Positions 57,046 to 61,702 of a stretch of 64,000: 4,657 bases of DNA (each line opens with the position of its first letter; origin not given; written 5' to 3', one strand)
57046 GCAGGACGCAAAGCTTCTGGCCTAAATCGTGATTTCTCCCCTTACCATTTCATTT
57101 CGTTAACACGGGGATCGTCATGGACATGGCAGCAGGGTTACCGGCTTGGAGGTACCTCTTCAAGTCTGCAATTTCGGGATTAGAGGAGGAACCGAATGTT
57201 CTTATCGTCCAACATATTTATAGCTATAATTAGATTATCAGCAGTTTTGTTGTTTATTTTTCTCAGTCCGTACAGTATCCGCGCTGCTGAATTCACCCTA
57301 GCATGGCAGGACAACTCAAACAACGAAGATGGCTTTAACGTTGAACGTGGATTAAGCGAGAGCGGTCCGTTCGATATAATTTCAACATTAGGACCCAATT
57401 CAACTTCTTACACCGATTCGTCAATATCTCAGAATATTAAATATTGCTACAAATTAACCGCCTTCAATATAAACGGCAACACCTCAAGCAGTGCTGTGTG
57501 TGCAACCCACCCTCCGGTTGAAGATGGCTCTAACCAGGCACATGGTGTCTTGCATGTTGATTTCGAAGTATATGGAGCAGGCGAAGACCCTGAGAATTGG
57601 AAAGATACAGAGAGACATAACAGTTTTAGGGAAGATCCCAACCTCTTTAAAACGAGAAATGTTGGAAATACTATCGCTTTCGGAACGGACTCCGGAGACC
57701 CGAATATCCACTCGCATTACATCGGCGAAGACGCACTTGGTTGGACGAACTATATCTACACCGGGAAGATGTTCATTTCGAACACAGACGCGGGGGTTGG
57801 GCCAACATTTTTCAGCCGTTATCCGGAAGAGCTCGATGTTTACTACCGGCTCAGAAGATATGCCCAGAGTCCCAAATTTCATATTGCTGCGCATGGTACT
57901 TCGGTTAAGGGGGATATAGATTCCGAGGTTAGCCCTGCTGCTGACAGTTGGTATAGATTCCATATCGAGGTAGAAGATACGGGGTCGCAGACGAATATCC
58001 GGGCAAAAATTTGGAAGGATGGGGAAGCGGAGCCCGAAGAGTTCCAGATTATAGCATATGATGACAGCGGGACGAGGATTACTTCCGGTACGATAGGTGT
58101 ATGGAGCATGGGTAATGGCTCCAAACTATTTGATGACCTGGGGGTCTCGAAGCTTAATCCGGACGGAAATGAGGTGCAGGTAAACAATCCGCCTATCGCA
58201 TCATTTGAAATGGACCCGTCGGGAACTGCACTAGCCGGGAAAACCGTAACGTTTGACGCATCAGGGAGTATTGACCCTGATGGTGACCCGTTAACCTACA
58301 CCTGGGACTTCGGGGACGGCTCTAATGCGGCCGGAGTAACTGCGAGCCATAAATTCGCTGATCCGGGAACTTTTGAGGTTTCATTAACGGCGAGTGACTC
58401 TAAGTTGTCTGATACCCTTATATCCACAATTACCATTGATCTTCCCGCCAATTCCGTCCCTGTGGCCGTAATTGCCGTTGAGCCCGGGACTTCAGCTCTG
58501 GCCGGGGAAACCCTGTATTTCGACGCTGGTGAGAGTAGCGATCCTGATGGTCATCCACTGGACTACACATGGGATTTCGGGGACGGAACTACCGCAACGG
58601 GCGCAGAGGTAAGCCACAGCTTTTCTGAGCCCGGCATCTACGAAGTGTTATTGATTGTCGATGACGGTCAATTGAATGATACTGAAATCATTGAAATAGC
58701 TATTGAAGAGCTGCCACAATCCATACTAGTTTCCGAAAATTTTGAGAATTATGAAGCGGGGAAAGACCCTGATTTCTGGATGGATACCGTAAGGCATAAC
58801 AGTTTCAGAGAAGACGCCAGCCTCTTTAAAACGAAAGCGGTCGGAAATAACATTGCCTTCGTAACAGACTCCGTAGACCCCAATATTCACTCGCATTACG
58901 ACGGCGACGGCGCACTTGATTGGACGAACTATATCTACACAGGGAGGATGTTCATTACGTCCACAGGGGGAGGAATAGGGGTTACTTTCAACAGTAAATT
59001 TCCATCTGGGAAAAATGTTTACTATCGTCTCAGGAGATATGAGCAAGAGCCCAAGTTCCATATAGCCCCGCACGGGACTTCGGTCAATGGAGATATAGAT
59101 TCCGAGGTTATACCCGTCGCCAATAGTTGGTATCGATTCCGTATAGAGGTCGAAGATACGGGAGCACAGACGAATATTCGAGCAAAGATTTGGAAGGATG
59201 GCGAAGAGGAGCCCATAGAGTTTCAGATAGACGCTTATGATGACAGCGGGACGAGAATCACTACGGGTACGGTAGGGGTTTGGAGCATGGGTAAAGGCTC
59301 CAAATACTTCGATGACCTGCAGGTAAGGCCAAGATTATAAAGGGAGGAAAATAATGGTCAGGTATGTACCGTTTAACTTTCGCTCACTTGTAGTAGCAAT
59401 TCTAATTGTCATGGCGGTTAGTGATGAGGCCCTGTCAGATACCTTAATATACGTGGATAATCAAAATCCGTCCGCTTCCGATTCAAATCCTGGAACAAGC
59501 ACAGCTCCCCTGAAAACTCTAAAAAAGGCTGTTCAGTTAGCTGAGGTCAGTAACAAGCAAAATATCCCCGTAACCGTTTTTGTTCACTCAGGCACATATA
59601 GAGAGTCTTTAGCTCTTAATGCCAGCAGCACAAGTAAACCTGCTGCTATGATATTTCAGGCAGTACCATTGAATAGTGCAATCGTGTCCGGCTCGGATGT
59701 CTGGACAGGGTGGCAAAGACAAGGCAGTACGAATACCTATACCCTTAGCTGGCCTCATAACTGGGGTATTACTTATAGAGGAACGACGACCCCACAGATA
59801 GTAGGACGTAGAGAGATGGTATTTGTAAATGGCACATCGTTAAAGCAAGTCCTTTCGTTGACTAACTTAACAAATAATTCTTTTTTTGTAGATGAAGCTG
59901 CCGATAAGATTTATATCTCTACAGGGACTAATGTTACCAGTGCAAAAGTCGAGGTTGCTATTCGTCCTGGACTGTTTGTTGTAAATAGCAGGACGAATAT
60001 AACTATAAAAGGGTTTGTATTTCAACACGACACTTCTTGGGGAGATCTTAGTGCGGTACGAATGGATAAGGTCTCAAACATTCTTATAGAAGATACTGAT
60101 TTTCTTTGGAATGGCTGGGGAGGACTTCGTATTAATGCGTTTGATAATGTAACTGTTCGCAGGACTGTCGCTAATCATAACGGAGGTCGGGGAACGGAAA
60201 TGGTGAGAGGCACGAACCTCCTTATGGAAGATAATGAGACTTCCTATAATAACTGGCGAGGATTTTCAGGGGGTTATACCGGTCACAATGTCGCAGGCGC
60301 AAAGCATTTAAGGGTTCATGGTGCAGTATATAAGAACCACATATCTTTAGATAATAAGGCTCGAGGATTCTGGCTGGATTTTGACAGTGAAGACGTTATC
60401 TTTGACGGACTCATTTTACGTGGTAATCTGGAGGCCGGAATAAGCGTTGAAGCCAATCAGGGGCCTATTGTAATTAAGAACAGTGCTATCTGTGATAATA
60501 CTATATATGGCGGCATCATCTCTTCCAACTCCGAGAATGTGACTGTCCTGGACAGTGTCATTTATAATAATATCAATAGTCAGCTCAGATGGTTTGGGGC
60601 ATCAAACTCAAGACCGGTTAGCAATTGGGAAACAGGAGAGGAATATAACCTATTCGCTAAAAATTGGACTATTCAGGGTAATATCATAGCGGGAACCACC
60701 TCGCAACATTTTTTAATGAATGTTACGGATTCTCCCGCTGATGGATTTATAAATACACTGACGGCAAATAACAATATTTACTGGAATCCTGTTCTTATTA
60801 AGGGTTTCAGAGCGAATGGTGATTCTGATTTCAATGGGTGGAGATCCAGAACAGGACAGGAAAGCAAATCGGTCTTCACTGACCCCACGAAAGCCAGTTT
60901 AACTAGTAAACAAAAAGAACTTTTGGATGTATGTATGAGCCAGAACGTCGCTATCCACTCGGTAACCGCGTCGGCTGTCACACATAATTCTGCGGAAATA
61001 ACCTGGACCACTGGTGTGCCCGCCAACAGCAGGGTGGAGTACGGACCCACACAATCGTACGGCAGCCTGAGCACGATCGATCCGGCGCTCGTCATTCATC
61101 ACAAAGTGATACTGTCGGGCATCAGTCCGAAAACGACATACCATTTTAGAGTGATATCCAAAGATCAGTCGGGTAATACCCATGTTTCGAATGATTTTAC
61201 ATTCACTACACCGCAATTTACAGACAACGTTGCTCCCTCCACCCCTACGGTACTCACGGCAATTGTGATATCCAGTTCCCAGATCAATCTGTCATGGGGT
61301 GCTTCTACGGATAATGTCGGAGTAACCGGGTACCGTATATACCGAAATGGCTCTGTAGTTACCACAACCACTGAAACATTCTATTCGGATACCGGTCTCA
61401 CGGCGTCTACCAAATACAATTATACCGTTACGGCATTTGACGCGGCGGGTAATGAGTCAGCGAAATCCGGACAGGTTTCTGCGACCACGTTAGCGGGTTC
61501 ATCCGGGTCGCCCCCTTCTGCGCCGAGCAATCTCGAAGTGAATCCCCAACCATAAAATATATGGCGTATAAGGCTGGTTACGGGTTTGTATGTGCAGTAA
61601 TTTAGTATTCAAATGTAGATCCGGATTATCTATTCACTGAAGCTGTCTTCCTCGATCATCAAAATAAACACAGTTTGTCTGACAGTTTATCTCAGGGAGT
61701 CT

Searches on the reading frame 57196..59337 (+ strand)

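Call 44: search_protein_families(library=pfam, proteins=[window:57196-59337:+], max_evalue=0.0001)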
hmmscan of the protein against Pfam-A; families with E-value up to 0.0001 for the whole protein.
window:57196-59337:+ (714 aa): 5 families
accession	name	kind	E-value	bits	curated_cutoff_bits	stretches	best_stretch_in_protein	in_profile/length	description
PF18911.6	PKD_4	-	4.2e-44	149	27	2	421-492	3-72/85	PKD domain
PF00801.26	PKD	-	3.9e-31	107.3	23.5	2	339-413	4-79/80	PKD domain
PF21027.3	Sde0182_C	-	1.5e-09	38.8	27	0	350-370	1-21/83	Cellulose-binding protein Sde0182, C-terminal domain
PF22352.2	K319L-like_PKD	-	1.1e-07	32.2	27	0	348-402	11-71/84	K319L-like, PKD domain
PF02010.21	REJ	-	7.9e-05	21.9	25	0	350-376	101-132/452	REJ domain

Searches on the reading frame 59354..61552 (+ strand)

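Call 71: search_protein_families(library=pfam, proteins=[window:59354-61552:+], max_evalue=0.0001)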
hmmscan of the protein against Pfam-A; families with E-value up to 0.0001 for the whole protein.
window:59354-61552:+ (733 aa): 4 families
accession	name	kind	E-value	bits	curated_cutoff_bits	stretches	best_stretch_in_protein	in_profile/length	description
PF13229.12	Beta_helix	-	7e-17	61.9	25.9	2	233-401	1-156/158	Right handed beta helix region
PF00041.27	fn3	-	1e-13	51.7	25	2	629-708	1-81/84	Fibronectin type III domain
PF16656.11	Pur_ac_phosph_N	-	1.1e-07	32.7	30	1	537-619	6-93/93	Purple acid Phosphatase, N-terminal domain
PF25059.1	FN3_DSCAM-DSCAML_C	-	8.9e-05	23.2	39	0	581-619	43-81/89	DSCAM/DSCAML C-terminal Fn3-like domain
